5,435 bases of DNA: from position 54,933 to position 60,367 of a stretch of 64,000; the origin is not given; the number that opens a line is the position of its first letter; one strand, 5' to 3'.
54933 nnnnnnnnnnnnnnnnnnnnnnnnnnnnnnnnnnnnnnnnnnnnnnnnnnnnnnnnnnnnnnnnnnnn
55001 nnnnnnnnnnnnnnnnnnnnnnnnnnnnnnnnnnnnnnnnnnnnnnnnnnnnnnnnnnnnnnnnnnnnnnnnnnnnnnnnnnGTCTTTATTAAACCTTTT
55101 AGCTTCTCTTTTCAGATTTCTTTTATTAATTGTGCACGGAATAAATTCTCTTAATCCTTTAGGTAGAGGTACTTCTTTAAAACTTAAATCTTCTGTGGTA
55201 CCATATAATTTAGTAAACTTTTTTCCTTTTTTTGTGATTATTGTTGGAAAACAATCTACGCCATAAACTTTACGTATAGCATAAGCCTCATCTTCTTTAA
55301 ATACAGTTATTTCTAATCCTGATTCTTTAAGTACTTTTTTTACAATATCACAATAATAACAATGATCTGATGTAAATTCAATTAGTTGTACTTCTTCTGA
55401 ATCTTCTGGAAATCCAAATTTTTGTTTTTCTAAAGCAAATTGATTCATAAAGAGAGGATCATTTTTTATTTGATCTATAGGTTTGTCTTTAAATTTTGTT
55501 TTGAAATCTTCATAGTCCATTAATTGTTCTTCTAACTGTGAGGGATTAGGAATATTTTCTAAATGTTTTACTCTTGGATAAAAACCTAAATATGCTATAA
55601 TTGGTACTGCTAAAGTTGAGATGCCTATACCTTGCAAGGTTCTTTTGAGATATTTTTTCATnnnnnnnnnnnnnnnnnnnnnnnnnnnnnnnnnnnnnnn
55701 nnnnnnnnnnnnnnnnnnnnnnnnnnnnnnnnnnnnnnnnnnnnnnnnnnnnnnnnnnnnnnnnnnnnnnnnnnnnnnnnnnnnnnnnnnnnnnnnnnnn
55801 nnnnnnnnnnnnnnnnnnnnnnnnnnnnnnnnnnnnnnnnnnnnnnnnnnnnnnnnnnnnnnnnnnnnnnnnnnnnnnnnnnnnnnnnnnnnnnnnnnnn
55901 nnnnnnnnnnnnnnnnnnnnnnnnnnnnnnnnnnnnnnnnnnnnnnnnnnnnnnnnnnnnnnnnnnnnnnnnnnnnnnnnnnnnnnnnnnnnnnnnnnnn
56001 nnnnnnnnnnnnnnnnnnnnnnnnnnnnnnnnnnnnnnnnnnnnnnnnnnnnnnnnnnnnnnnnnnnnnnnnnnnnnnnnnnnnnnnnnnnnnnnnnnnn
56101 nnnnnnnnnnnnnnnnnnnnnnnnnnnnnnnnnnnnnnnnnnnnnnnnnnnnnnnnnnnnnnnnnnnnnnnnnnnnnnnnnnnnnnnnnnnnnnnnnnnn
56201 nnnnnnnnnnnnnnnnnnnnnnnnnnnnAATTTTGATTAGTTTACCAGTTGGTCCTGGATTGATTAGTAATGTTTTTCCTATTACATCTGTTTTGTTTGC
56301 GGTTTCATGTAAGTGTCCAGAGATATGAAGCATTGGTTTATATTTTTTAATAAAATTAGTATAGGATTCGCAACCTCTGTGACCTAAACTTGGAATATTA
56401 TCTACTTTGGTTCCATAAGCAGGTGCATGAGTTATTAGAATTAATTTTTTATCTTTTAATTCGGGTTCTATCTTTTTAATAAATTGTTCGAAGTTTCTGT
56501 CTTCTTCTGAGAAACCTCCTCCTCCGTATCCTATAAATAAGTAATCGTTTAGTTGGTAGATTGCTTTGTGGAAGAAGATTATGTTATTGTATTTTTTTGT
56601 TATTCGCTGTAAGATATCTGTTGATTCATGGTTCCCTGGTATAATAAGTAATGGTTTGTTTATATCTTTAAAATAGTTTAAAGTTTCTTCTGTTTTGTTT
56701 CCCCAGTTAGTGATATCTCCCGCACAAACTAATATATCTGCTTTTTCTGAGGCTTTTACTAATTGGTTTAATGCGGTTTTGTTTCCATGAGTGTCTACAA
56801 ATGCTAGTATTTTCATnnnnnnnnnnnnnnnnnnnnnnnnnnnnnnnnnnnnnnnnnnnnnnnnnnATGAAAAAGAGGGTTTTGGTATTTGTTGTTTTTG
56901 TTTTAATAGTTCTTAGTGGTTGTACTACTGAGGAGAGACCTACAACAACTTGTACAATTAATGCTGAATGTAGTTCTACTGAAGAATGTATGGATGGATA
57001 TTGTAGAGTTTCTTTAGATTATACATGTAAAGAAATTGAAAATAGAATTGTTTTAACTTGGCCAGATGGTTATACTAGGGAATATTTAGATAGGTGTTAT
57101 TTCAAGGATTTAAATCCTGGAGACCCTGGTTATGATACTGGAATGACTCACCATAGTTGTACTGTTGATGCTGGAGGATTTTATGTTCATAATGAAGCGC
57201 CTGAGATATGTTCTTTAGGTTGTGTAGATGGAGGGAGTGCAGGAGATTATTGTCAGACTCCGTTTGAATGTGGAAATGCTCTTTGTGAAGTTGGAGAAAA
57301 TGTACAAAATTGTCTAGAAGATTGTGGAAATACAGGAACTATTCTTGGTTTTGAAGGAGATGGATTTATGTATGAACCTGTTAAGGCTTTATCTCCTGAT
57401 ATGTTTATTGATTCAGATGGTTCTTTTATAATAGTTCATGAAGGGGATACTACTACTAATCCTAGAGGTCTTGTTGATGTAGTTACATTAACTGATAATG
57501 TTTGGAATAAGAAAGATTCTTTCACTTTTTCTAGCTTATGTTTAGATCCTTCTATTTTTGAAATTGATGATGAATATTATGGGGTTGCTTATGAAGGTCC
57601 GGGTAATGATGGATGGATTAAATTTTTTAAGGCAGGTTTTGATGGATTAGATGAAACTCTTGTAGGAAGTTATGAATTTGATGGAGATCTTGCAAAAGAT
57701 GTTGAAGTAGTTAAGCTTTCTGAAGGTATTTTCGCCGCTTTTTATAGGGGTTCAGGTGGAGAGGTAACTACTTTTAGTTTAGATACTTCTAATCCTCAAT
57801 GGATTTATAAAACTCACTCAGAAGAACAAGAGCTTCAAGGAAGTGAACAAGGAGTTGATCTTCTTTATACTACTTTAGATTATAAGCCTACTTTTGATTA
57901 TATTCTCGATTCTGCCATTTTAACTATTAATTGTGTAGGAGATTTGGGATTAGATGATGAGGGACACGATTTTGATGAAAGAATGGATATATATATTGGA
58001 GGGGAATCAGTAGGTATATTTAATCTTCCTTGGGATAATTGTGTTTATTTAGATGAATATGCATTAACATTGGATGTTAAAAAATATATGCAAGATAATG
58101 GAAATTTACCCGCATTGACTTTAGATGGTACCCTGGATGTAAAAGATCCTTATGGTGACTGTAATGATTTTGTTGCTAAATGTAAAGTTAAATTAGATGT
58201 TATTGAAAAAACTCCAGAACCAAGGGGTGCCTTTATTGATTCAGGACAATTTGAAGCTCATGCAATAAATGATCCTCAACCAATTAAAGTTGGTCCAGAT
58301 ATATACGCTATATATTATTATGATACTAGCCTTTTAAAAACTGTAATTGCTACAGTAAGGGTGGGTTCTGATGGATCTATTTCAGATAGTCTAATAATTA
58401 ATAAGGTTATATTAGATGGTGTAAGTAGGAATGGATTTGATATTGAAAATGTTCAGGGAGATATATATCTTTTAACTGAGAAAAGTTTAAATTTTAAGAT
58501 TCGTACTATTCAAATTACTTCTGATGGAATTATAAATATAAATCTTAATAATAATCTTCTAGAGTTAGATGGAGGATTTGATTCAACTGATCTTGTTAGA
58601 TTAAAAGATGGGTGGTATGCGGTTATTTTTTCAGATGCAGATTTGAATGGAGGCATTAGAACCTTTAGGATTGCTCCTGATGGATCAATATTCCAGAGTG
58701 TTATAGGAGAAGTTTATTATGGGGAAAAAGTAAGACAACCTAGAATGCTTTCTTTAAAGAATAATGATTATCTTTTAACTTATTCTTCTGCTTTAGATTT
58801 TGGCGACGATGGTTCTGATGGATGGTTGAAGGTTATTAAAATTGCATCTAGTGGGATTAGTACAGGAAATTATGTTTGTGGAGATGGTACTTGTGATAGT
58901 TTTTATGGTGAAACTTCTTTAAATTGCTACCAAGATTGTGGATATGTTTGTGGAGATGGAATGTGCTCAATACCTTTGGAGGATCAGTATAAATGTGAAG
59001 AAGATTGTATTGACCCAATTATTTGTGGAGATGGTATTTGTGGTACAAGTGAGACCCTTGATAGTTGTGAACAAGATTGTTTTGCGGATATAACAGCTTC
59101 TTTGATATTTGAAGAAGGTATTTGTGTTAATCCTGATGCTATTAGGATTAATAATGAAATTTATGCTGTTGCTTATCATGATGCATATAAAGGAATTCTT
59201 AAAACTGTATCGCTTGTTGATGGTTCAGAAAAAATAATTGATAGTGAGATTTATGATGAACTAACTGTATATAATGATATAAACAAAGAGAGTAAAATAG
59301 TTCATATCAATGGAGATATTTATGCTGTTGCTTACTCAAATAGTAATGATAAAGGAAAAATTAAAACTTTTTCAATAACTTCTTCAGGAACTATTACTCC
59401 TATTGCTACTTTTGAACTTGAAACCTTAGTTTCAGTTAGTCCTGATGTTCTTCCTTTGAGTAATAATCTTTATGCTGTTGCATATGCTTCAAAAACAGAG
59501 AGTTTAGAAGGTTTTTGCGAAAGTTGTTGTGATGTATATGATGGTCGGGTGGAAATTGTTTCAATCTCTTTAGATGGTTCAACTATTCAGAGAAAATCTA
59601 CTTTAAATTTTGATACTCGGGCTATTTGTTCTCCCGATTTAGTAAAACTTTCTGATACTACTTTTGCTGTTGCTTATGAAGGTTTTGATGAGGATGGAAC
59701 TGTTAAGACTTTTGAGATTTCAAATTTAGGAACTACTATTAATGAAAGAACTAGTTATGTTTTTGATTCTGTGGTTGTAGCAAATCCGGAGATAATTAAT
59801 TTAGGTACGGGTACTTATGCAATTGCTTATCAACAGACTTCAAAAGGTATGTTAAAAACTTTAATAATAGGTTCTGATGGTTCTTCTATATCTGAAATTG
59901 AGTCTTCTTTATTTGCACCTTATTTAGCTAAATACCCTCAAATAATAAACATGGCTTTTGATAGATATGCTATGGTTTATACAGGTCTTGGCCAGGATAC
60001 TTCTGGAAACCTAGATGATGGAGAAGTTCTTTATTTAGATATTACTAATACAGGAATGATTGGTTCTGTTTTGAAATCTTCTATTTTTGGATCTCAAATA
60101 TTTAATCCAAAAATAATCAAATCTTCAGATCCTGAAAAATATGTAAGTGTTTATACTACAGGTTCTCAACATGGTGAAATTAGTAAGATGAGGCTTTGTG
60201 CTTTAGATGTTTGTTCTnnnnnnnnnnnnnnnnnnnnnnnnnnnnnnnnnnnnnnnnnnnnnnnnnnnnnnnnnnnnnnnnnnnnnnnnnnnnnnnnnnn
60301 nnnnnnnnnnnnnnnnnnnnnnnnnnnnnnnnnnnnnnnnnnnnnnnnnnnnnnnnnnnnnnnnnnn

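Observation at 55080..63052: Two copies of a divergent pair (membrane-anchored CxxC thioredoxin-fold protein + tiny Cys-rich lipoprotein) bracket the big surface genes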

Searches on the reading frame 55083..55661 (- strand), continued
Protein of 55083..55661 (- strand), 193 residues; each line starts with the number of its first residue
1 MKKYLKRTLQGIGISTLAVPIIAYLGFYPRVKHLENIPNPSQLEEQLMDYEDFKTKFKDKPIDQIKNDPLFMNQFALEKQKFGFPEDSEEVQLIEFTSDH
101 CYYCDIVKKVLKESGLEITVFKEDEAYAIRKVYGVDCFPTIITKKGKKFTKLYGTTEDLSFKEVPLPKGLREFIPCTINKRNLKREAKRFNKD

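Call 62: fold_search(model_id=the predicted structure, library=pdb)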
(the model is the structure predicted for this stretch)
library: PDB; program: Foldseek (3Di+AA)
matches with E <= 10: 1071; with E <= 0.001: 0
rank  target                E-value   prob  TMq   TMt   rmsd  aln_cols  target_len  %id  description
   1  2fa4_A                1.4e-03  1.00  0.32  0.56   5.0        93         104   17  Crystal Structure of Oxidized Form from Saccharomyces cerevisiae (released 2006-12-06)
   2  1fb0_B                1.4e-03  1.00  0.36  0.63   4.1       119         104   20  CRYSTAL STRUCTURE OF THIOREDOXIN M FROM SPINACH CHLOROPLAST (REDUCED FORM) (released 2000-09-20)
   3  2puk_C                1.8e-03  1.00  0.24  0.38   3.4        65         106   26  Crystal structure of the binary complex between ferredoxin: thioredoxin reductase and thioredoxin m (released 2007-07-10)
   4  9wzm                  1.8e-03  0.99  0.30  0.46   9.3       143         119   18  Crystal structure of rice protein disulfide isomerase-like protein OsPDIL2-3 a0 domain (released 2026-04-08)
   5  2vm2_B                2.2e-03  1.00  0.28  0.47   7.4        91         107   20  Crystal structure of barley thioredoxin h isoform 1 crystallized using PEG as precipitant (released 2008-04-29)
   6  2o7k                  2.7e-03  1.00  0.39  0.70   2.8       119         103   22  S. aureus thioredoxin (released 2007-07-24)
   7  3apq_B                2.7e-03  1.00  0.32  0.31  10.1       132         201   14  Crystal structure of J-Trx1 fragment of ERdj5 (released 2011-04-20)
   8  1uvz_C                2.7e-03  0.99  0.26  0.43   7.2        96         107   19  structure of human thioredoxin 2 (released 2005-06-16)
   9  2j23_A                3.0e-03  1.00  0.33  0.53   5.5        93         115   22  Cross-reactivity and crystal structure of Malassezia sympodialis Thioredoxin (Mala s 13), a member of a new pan-allerg (released 2006-11-22)
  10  2o85                  3.0e-03  1.00  0.30  0.52   4.1        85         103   26  S. Aureus thioredoxin P31T mutant (released 2007-07-24)
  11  1fb0_A                3.0e-03  1.00  0.27  0.45   3.4        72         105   25  CRYSTAL STRUCTURE OF THIOREDOXIN M FROM SPINACH CHLOROPLAST (REDUCED FORM) (released 2000-09-20)
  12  2vm1_C                3.0e-03  1.00  0.29  0.47   7.3        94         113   21  Crystal structure of barley thioredoxin h isoform 1 crystallized using ammonium sulfate as precipitant (released 2008-04-29)
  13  2o87                  3.2e-03  1.00  0.35  0.63   6.0        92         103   27  S. aureus thioredoxin P31S mutant (released 2007-07-24)
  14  7q3k_A                4.2e-03  1.00  0.35  0.61   3.2       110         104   18  Computationally designed thioredoxin subjected to stability optimizing mutations. (released 2022-11-16)
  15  3o6t_B                4.2e-03  1.00  0.32  0.53   6.6        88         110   20  Mycobacterium tuberculosis thioredoxin C C40S mutant in Complex with Quinol Inhibitor PMX464 (released 2010-11-10)
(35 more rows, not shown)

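Call 75: find_homologous_proteins(query=A3, max_evalue=0.001)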
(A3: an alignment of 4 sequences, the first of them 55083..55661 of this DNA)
Query A3 (4 sequences) (193 aa, profile of the alignment): 3 proteins with E <= 0.001 among 2909 candidates.
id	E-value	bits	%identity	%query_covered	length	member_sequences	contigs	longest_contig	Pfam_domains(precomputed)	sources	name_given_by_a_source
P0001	3.8e-81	289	100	100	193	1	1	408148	-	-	-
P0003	3.1e-73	263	31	90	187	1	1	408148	-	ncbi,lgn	-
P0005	5.8e-47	178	27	60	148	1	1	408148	-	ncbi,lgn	-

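Call 77: list_cluster_members(proteins=[P0003, P0005, L002:5560-6156:-, L002:1156-2130:-])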
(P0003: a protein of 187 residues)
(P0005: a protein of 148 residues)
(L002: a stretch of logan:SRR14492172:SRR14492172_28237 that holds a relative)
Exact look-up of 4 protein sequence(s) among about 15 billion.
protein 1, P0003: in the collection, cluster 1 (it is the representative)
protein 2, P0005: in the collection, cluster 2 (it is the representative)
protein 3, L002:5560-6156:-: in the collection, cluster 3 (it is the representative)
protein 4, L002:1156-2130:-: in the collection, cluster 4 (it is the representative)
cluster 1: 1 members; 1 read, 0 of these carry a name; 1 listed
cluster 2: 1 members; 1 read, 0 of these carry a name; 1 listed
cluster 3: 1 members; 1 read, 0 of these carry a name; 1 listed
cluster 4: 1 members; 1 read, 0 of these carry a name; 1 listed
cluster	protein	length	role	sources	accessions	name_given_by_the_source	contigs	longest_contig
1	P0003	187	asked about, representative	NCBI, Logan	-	-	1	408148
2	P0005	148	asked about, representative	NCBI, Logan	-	-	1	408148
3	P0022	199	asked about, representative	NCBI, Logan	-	-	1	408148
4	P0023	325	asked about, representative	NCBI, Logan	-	-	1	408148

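Call 78: search_solved_structures(query=P0023, max_evalue=1, show_alignments=2)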
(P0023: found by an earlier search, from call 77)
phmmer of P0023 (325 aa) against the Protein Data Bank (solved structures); distinct sequences matched with E-value up to 1: 4.
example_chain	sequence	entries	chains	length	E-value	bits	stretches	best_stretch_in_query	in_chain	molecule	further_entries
5y4d_A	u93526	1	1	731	0.15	14.3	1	211-265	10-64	Ankyrin-1,Ankyrin-2,Ankyrin-2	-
6sm4_A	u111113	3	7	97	0.3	13.3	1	203-256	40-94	Acyl carrier protein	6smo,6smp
6sm6_A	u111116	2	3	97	0.36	13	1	203-256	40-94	Acyl carrier protein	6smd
7tcl_X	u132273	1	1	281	0.9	11.7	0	94-145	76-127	TauD/TfdA family dioxygenase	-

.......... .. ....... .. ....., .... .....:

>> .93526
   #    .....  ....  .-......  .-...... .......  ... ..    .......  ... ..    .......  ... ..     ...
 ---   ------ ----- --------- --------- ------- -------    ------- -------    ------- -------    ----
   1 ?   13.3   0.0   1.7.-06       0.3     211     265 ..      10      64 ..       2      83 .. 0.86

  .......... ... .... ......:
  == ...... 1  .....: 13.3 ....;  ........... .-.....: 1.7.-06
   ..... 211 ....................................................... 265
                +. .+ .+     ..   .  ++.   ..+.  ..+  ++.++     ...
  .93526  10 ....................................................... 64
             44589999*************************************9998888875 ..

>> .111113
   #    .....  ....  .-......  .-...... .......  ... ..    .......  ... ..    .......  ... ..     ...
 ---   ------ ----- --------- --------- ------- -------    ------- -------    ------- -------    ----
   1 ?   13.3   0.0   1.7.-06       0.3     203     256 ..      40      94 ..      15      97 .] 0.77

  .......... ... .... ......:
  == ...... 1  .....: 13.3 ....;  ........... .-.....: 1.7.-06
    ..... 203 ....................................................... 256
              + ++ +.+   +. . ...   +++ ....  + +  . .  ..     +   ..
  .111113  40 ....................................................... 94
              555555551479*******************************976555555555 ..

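Call 89: find_related_loci(query=A3, collection=viral_contigs, flank=5000)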
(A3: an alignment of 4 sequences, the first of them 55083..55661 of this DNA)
Query A3 (193 aa) in viral_contigs; peptide patterns used: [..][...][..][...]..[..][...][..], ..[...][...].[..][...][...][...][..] (x = any residue, [..] = any of these).
130 stretches matched a pattern, but none encodes a relative of the query by tblastn (E <= 1e-3).

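Call 90: search_protein_families(library=ncbifam, proteins=[P0023, P0003, P0005, P0022, L002:353-1108:-, L002:6627-7547:-], max_evalue=1)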
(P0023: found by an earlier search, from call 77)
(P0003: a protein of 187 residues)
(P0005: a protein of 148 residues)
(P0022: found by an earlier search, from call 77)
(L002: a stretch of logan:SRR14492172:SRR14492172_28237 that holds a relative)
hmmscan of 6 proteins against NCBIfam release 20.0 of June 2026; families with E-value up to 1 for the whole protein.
P0023 (325 aa): 2 families
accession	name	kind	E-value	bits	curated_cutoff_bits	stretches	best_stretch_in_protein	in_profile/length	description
TIGR00411.1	redox_disulf_1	equivalog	0.00097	19.2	92.75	0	258-273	48-63/82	MJ0307 family thioredoxin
NF049942.1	DF_fam_seleno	subfamily_domain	0.0031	17.5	70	1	257-294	44-81/96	DF family (seleno)protein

P0003 (187 aa): 0 families

P0005 (148 aa): 1 family
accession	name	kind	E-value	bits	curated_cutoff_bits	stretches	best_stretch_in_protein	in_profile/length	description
TIGR02196.1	GlrX_YruB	hypoth_equivalog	0.012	16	88.55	1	65-102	6-45/74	glutaredoxin-like protein, YruB-family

P0022 (199 aa): 0 families

L002:353-1108:- (252 aa): 1 family
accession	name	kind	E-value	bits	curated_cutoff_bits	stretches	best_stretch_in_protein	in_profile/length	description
NF047847.2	SS_mature_LptM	equivalog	0.044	13.9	27.7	1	8-30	1-21/31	LPS translocon maturation chaperone LptM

L002:6627-7547:- (307 aa): 0 families

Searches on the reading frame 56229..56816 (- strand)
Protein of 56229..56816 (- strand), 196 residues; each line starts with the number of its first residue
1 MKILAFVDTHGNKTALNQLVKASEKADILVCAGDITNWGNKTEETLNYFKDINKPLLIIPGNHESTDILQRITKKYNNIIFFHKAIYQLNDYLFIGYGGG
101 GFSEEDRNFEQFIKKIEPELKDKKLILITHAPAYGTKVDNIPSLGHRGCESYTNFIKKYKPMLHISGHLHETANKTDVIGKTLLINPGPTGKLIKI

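Call 7: search_protein_families(library=pfam, proteins=[window:56229-56816:-], max_evalue=1)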
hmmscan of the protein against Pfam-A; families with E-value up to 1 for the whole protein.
window:56229-56816:- (196 aa): 4 families
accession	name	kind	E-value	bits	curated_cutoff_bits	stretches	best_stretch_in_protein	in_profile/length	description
PF00149.33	Metallophos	-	4.7e-21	76.5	21.5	1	1-171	1-190/191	Calcineurin-like phosphoesterase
PF12850.12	Metallophos_2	-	8.1e-15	55.6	27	1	1-191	1-136/154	Calcineurin-like phosphoesterase superfamily domain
PF14582.11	Metallophos_3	-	6.7e-13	49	28.2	2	46-188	82-237/259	Metallophosphoesterase, calcineurin superfamily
PF03140.20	DUF247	-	0.041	13.7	24.8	1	16-79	307-370/401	Plant protein of unknown function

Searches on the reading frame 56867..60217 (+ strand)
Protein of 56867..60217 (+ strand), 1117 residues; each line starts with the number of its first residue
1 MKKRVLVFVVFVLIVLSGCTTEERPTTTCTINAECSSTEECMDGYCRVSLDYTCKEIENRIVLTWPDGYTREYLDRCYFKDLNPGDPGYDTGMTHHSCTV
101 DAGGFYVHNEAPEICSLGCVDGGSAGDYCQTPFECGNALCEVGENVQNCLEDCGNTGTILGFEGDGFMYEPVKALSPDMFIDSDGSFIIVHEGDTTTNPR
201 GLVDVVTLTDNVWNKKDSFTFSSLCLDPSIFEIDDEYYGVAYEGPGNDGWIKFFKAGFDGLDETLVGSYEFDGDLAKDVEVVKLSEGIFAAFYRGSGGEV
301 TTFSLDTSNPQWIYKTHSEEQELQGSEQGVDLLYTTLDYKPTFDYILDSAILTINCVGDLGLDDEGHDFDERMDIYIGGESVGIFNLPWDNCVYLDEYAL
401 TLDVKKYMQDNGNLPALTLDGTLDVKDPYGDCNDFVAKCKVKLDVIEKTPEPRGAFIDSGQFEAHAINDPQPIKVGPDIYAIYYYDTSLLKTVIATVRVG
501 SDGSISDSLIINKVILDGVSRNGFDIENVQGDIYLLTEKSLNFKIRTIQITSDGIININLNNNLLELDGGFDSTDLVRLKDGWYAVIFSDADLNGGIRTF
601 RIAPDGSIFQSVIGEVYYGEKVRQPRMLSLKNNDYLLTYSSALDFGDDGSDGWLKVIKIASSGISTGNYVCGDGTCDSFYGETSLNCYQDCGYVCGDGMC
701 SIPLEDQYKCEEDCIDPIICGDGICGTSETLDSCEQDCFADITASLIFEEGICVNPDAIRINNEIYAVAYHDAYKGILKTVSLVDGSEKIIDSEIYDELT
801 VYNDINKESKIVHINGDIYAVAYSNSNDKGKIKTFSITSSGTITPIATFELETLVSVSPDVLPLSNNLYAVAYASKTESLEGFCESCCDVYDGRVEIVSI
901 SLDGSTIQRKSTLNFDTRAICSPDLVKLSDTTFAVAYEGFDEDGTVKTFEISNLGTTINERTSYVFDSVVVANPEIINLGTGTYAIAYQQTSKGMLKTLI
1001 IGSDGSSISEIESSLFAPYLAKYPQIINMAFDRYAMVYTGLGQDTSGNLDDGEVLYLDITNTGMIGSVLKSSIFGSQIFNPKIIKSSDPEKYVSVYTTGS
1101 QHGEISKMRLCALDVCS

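Call 7: search_protein_families(library=pfam, proteins=[window:56867-60217:+], max_evalue=1)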
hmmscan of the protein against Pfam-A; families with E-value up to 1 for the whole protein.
window:56867-60217:+ (1117 aa): 0 families

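Call 8: search_protein_families(library=ncbifam, proteins=[window:56867-60217:+], max_evalue=1)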
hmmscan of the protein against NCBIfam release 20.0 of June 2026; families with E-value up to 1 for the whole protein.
window:56867-60217:+ (1117 aa): 0 families
